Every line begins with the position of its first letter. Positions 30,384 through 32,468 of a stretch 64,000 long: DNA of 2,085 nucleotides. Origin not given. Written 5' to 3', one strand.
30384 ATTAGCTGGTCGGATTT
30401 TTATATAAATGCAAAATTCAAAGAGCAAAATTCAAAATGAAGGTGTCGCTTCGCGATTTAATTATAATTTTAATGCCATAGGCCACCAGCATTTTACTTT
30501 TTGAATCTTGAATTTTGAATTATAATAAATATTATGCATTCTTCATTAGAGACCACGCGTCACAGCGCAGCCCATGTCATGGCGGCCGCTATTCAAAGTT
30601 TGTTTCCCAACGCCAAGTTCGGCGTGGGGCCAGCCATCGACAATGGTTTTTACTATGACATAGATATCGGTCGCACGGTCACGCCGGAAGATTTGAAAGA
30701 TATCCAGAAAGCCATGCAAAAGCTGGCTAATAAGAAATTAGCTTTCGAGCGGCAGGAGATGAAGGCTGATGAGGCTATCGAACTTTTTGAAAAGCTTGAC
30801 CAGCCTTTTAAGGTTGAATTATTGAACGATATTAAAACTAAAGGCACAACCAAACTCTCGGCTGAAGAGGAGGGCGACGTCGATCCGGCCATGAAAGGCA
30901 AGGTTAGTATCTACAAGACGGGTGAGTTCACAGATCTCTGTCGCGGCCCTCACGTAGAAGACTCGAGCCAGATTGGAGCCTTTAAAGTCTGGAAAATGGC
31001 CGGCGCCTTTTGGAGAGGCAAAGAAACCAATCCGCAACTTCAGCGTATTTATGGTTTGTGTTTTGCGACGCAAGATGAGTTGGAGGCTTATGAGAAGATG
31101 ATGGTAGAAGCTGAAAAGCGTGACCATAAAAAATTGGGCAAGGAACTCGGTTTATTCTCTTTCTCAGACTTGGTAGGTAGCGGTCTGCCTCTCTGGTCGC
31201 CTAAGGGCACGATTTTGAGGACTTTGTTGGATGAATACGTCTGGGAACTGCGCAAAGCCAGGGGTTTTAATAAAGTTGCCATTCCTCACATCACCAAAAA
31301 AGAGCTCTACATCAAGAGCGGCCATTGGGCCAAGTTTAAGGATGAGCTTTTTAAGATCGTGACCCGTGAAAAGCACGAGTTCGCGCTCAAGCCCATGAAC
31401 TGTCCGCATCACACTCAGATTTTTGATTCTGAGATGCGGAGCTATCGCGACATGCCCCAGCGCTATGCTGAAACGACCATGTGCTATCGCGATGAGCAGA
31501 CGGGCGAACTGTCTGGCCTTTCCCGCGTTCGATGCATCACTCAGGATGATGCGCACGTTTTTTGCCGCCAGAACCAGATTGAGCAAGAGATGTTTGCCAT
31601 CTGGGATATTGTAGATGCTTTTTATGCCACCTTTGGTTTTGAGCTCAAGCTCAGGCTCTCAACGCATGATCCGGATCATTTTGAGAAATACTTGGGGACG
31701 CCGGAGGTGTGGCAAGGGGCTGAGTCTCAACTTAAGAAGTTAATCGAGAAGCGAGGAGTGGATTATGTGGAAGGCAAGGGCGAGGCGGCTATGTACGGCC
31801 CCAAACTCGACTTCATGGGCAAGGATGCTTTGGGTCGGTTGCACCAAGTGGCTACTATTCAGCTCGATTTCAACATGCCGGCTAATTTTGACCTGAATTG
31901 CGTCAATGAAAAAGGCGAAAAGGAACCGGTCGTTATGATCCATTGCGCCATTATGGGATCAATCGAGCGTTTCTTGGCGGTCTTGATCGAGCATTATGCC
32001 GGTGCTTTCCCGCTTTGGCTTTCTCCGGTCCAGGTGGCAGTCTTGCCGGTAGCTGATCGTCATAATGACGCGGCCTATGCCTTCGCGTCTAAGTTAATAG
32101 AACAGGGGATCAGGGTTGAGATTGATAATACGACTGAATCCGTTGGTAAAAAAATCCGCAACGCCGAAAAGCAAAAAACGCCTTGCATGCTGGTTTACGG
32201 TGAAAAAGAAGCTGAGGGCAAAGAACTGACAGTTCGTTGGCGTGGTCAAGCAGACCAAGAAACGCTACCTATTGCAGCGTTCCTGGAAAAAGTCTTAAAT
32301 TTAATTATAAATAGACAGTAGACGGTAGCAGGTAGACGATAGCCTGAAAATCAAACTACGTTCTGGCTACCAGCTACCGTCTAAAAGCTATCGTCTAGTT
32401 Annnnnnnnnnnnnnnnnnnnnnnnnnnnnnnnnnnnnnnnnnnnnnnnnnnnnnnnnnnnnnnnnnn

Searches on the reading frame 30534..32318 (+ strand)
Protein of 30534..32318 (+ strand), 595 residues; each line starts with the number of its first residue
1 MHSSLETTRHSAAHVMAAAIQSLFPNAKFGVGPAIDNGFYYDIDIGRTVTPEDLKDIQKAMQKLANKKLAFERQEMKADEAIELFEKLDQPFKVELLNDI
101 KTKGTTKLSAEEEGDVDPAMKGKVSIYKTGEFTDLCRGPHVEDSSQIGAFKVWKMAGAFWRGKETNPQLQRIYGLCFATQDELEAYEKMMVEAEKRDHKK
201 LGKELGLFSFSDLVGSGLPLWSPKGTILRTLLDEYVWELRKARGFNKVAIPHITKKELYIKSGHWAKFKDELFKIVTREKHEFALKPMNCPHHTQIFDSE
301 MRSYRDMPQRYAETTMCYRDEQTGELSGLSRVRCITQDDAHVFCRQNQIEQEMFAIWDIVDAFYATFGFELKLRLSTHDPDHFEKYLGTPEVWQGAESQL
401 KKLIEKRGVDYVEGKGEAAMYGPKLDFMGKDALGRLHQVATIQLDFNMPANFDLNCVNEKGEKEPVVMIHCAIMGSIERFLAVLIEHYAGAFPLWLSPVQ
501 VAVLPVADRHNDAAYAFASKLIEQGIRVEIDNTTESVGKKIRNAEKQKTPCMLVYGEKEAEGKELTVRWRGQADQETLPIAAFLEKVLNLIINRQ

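Call 10: find_related_loci(query=window:30534-32318:+, collection=genome_contigs, flank=2500)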
Query window:30534-32318:+ (595 aa) in genome_contigs; peptide patterns used: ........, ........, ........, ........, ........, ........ (x = any residue, [..] = any of these).
129 stretches matched a pattern; 53 encode a relative of the query (tblastn E <= 1e-3); 53 distinct loci.
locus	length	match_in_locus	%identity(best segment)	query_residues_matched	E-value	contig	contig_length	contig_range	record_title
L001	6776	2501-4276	91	3-594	0e+0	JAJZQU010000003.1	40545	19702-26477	MAG: bacterium isolate SKS1.bin59 NODE_1640_length_40545_cov_2.355065, whole genome shotgun sequence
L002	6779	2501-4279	88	1-594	0e+0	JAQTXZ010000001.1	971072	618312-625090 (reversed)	MAG: Patescibacteria group bacterium isolate STC_25 NODE_5_length_971072_cov_6.872489_Sandtown_C, whole genome shotgun s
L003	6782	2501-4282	76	1-595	0e+0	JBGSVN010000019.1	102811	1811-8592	MAG: Patescibacteria group bacterium isolate JTS-AC458 k141_2271534, whole genome shotgun sequence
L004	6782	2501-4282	75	1-595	0e+0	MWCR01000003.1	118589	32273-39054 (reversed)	MAG: Parcubacteria group bacterium ADurb.Bin192 BWY14_contig000003, whole genome shotgun sequence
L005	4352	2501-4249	77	3-585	0e+0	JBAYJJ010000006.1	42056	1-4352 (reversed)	MAG: Patescibacteria group bacterium isolate SO_2016_GW1_53 scaffold01728_OW334_2016, whole genome shotgun sequence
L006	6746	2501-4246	76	4-585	0e+0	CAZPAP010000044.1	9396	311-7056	MAG TPA_asm: uncultured Gammaproteobacteria bacterium isolate SRP302447_co2_106 genome assembly, contig: NODE_20579_leng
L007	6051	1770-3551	72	1-594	0e+0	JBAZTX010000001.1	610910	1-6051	MAG: Patescibacteria group bacterium isolate SO_2017_GW1_213 NODE_79_length_610910_cov_17.256975_OW334_2017, whole genom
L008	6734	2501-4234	71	1-578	0e+0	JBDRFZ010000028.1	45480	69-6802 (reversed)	MAG: Patescibacteria group bacterium isolate MEGAHIT-group-1.403 k141_2180935, whole genome shotgun sequence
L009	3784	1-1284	90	167-594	0e+0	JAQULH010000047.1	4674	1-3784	MAG: Patescibacteria group bacterium isolate STD1_126 NODE_74363_length_4674_cov_11.328788_Sandtown_D1, whole genome sho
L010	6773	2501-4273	64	1-587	0e+0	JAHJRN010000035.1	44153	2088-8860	MAG: Patescibacteria group bacterium isolate OS_PC_MetaG.mb.153 OS_PC_MetaG.mb.153_k141_784796, whole genome shotgun seq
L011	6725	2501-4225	64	1-587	0e+0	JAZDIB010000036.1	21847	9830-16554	MAG: Patescibacteria group bacterium isolate MEGAHIT-group-0.380 k141_2536673, whole genome shotgun sequence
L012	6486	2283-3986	60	5-584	0e+0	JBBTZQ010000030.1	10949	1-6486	MAG: Patescibacteria group bacterium isolate H41-bin181_1 H41_bin181_1_000000000030, whole genome shotgun sequence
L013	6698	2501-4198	60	4-588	0e+0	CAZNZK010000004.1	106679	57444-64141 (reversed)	MAG TPA_asm: uncultured Candidatus Saccharibacteria bacterium isolate binchicken_co241_141 genome assembly, contig: NODE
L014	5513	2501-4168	58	3-573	0e+0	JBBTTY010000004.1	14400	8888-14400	MAG: Patescibacteria group bacterium isolate H51-bin043_1 H51_bin043_1_000000000004, whole genome shotgun sequence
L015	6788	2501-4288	56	9-593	0e+0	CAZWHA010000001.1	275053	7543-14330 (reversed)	MAG TPA_asm: uncultured Candidatus Saccharibacteria bacterium isolate SRP342105_co1_349 genome assembly, contig: NODE_34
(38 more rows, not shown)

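Call 48: search_protein_families(library=pfam, proteins=[window:30534-32318:+])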
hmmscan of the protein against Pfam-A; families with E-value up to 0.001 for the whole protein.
window:30534-32318:+ (595 aa): 3 families
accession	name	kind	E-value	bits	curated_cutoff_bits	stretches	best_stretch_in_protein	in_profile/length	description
PF00587.30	tRNA-synt_2b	-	6.3e-46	157.1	29.3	1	273-488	1-179/179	tRNA synthetase class II core domain (G, H, P, S and T)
PF03129.25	HGTP_anticodon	-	5.6e-22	78.2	21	1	500-589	1-93/94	Anticodon binding domain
PF07973.19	tRNA_SAD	-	5.4e-14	52.3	24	1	124-173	1-44/44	Threonyl and Alanyl tRNA synthetase second additional domain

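Call 51: find_homologous_proteins(query=window:30534-32318:+, max_evalue=1e-100)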
Query window:30534-32318:+ (595 aa): 7999 proteins with E <= 1e-100 among 8000 candidates; the best 120 are listed.
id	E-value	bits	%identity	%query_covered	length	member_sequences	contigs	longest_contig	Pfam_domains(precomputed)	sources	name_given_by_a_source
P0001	0.0e+0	1376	100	100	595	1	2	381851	PF03129.26,PF00587.31,PF07973.20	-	-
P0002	0.0e+0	1263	90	100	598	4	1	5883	PF03129.26,PF00587.31,PF07973.20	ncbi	-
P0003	0.0e+0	1256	91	100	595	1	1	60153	PF03129.26,PF00587.31,PF07973.20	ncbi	ncbi:MAG: threonine--tRNA ligase [Patescibacteria group bacterium]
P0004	0.0e+0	1254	91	99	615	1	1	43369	PF03129.26,PF00587.31,PF07973.20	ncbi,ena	-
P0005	0.0e+0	1253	91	99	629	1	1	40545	PF03129.26,PF00587.31,PF07973.20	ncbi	-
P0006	0.0e+0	1215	86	100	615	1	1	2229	PF03129.26,PF00587.31,PF07973.20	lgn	-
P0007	0.0e+0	1213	88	100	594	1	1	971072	PF03129.26,PF00587.31,PF07973.20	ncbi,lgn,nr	ncbi:MAG: threonine--tRNA ligase [Patescibacteria group bacterium]|nr:threonine--tRNA ligase [Patesc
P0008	0.0e+0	1198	86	99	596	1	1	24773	PF03129.26,PF00587.31,PF07973.20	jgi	jgi:threonyl-tRNA synthetase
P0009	0.0e+0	1075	77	100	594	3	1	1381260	PF03129.26,PF00587.31,PF07973.20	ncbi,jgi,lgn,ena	ncbi:MAG: threonine--tRNA ligase [Patescibacteria group bacterium]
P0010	0.0e+0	1072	77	100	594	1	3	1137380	PF03129.26,PF00587.31,PF07973.20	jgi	jgi:threonyl-tRNA synthetase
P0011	0.0e+0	1071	77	100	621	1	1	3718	PF03129.26,PF00587.31,PF07973.20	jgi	jgi:threonyl-tRNA synthetase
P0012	0.0e+0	1069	76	100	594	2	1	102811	PF03129.26,PF00587.31,PF07973.20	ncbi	-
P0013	0.0e+0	1066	75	100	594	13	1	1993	PF03129.26,PF00587.31,PF07973.20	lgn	-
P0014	0.0e+0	1051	77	97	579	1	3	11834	PF03129.26,PF00587.31,PF07973.20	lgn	-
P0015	0.0e+0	1049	77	98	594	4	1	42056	PF03129.26,PF00587.31,PF07973.20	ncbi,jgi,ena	ncbi:MAG: threonine--tRNA ligase [Patescibacteria group bacterium]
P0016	3.3e-297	1005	73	100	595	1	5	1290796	PF03129.26,PF00587.31,PF07973.20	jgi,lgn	jgi:threonyl-tRNA synthetase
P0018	5.0e-296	1001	71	100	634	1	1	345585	PF03129.26,PF00587.31,PF07973.20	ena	-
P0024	2.9e-288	975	70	99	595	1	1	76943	PF03129.26,PF00587.31,PF07973.20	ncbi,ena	-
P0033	3.7e-277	939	67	100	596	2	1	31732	PF03129.26,PF00587.31,PF07973.20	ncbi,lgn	-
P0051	6.8e-267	905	66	99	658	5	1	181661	PF03129.26,PF00587.31,PF07973.20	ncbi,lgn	-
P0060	7.9e-265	898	64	100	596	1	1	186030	PF03129.26,PF00587.31,PF07973.20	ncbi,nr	ncbi:threonine--tRNA ligase [Candidatus Uhrbacteria bacterium]|nr:threonine--tRNA ligase [Candidatus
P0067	8.5e-264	894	64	100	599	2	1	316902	PF03129.26,PF00587.31,PF07973.20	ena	-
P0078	6.2e-262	888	65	99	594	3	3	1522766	PF03129.26,PF00587.31,PF07973.20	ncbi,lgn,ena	-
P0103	4.7e-255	866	63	100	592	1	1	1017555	PF03129.26,PF00587.31,PF07973.20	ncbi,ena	-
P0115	4.3e-252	856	61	99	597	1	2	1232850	PF03129.26,PF00587.31,PF07973.20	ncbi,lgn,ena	-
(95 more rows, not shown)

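Call 52: find_encoding_contigs(protein=P0009, flank=1200, max_places=2)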
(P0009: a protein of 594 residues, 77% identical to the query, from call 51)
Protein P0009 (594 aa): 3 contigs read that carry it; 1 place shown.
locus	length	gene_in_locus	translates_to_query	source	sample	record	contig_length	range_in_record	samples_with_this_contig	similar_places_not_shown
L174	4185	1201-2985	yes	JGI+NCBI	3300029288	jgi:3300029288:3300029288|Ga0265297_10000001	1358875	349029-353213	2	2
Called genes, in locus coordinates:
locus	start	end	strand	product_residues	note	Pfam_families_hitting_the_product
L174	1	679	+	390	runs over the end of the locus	-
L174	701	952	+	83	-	-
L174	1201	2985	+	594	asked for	PF07973:tRNA_SAD, PF00587:tRNA-synt_2b, PF03129:HGTP_anticodon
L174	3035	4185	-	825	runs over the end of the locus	-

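Call 53: find_encoding_contigs(protein=P0016, flank=1200, max_places=2)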
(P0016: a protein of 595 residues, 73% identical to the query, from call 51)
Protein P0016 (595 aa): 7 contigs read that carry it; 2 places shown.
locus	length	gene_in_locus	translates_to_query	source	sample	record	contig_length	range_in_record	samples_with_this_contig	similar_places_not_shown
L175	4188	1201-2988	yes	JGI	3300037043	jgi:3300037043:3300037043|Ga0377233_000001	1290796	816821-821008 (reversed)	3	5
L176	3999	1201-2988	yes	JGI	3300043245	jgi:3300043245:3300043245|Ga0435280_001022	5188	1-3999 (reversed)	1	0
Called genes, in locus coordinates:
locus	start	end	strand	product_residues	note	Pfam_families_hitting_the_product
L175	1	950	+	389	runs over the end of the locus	-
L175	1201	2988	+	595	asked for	PF07973:tRNA_SAD, PF00587:tRNA-synt_2b, PF03129:HGTP_anticodon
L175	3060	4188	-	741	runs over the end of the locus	-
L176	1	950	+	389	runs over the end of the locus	-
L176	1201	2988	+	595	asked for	PF07973:tRNA_SAD, PF00587:tRNA-synt_2b, PF03129:HGTP_anticodon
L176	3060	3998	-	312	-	?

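Call 54: find_encoding_contigs(protein=P0018, flank=1200, max_places=2)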
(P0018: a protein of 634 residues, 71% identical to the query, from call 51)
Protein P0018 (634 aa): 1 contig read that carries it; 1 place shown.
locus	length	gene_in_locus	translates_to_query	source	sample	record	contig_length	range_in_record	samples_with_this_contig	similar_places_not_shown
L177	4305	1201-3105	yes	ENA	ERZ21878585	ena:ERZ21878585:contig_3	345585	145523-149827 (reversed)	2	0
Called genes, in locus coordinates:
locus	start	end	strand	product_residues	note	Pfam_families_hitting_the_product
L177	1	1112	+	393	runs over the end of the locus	-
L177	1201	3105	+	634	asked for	PF07973:tRNA_SAD, PF00587:tRNA-synt_2b, PF03129:HGTP_anticodon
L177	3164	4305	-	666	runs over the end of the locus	-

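Call 55: find_encoding_contigs(protein=P0024, flank=1200, max_places=2)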
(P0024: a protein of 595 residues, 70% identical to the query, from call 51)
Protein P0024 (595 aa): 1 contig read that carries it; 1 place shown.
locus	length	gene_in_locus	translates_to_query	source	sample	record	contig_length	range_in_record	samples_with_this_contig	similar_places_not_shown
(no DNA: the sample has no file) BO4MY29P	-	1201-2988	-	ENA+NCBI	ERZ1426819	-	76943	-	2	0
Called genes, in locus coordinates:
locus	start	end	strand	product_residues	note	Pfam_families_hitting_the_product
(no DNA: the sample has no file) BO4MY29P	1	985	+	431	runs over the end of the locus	-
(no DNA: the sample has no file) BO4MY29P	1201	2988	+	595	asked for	PF07973:tRNA_SAD, PF00587:tRNA-synt_2b, PF03129:HGTP_anticodon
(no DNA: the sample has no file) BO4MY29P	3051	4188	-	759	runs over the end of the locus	-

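Call 56: find_encoding_contigs(protein=P0033, flank=1200, max_places=2)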
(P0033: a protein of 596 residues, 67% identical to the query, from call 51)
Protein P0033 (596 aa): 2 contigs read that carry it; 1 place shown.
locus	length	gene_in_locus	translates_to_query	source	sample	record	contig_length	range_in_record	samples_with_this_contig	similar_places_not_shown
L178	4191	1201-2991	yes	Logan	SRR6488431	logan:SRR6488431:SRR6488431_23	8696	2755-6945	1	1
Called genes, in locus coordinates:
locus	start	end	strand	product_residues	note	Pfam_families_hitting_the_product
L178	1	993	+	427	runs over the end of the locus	-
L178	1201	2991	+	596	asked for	PF07973:tRNA_SAD, PF00587:tRNA-synt_2b, PF03129:HGTP_anticodon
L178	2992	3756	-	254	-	-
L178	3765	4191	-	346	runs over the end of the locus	PF01594:AI-2E_transport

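Call 57: find_encoding_contigs(protein=P0060, flank=1200, max_places=2)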
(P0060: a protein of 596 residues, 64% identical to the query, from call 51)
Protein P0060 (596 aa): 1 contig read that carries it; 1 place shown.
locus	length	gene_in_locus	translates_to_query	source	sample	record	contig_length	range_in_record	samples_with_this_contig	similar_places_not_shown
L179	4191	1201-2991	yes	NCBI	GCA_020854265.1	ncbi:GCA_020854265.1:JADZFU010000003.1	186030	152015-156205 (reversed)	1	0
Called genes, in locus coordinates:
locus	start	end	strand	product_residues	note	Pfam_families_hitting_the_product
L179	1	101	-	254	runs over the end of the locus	-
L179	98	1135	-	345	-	PF01594:AI-2E_transport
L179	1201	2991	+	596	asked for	PF07973:tRNA_SAD, PF00587:tRNA-synt_2b, PF03129:HGTP_anticodon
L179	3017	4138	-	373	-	PF13672:PP2C_2 (weak), PF07228:SpoIIE (faint)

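Call 58: find_encoding_contigs(protein=P0051, flank=1200, max_places=2)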
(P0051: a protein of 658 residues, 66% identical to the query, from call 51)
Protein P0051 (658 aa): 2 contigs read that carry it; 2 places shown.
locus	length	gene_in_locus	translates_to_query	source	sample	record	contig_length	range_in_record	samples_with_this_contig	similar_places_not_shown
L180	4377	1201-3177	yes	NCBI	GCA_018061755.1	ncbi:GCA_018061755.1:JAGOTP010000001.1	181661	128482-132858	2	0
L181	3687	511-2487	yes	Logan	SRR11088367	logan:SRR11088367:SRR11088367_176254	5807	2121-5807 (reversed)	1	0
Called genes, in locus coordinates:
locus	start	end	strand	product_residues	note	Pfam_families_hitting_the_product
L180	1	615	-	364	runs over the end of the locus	PF06559:DCD_N, PF22769:DCD, PF22569:DCD_C, PF22769:DCD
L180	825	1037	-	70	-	-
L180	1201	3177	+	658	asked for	PF07973:tRNA_SAD, PF00587:tRNA-synt_2b, PF03129:HGTP_anticodon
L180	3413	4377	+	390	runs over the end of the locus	-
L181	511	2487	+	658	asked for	PF07973:tRNA_SAD, PF00587:tRNA-synt_2b, PF03129:HGTP_anticodon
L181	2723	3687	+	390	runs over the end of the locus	-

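Call 59: find_encoding_contigs(protein=P0067, flank=1200, max_places=2)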
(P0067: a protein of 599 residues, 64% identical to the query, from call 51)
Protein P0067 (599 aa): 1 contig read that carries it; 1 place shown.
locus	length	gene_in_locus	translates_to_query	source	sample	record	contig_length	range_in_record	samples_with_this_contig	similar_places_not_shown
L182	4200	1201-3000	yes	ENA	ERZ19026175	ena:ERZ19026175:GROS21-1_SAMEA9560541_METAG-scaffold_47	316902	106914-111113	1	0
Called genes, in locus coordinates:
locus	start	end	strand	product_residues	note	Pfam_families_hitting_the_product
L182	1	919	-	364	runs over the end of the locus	PF06559:DCD_N, PF22769:DCD, PF22569:DCD_C, PF22769:DCD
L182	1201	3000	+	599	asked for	PF07973:tRNA_SAD, PF00587:tRNA-synt_2b, PF03129:HGTP_anticodon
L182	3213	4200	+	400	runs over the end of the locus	-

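Call 60: find_encoding_contigs(protein=P0078, flank=1200, max_places=2)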
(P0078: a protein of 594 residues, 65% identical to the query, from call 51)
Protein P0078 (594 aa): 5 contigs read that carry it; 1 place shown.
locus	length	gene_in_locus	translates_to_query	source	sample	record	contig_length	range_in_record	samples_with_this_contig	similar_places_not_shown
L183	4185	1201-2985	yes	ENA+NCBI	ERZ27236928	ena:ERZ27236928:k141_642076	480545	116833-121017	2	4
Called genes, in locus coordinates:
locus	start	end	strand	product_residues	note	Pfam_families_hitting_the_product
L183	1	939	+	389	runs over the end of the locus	PF04865:Baseplate_J (faint)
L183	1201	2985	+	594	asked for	PF07973:tRNA_SAD, PF00587:tRNA-synt_2b, PF03129:HGTP_anticodon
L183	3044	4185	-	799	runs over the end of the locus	-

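Call 61: find_encoding_contigs(protein=P0103, flank=1200, max_places=2)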
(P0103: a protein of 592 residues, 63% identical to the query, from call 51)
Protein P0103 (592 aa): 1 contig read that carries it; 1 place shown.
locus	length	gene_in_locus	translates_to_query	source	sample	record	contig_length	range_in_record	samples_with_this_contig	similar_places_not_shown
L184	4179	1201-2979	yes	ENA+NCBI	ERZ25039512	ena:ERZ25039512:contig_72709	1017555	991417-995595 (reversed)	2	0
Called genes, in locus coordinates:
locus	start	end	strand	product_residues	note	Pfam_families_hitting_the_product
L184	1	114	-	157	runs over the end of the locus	-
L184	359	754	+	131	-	-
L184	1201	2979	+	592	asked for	PF07973:tRNA_SAD, PF00587:tRNA-synt_2b, PF03129:HGTP_anticodon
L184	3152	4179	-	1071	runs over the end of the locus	-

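Call 62: find_encoding_contigs(protein=P0115, flank=1200, max_places=2)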
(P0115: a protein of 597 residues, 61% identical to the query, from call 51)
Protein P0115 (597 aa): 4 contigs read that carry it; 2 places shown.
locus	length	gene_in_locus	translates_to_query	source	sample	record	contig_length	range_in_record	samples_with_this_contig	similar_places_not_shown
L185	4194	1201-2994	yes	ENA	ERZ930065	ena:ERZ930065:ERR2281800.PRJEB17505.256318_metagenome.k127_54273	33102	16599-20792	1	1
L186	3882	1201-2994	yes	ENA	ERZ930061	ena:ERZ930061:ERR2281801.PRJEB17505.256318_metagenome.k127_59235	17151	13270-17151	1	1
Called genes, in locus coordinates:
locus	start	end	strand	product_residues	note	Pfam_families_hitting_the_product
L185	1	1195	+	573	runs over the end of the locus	PF00005:ABC_tran, PF02463:SMC_N (faint), PF13175:AAA_15 (faint), PF13476:AAA_23 (faint), PF13555:AAA_29 (faint), PF13304:AAA_21 (weak), PF00005:ABC_tran, PF13304:AAA_21 (weak), +1 more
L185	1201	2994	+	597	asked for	PF07973:tRNA_SAD, PF00587:tRNA-synt_2b, PF03129:HGTP_anticodon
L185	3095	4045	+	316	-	PF01745:IPT (weak), PF01715:IPPT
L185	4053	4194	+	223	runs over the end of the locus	-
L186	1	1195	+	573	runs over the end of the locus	PF00005:ABC_tran, PF02463:SMC_N (faint), PF13175:AAA_15 (faint), PF13476:AAA_23 (faint), PF13555:AAA_29 (faint), PF13304:AAA_21 (weak), PF00005:ABC_tran, PF13304:AAA_21 (weak), +1 more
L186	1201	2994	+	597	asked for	PF07973:tRNA_SAD, PF00587:tRNA-synt_2b, PF03129:HGTP_anticodon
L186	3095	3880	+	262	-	?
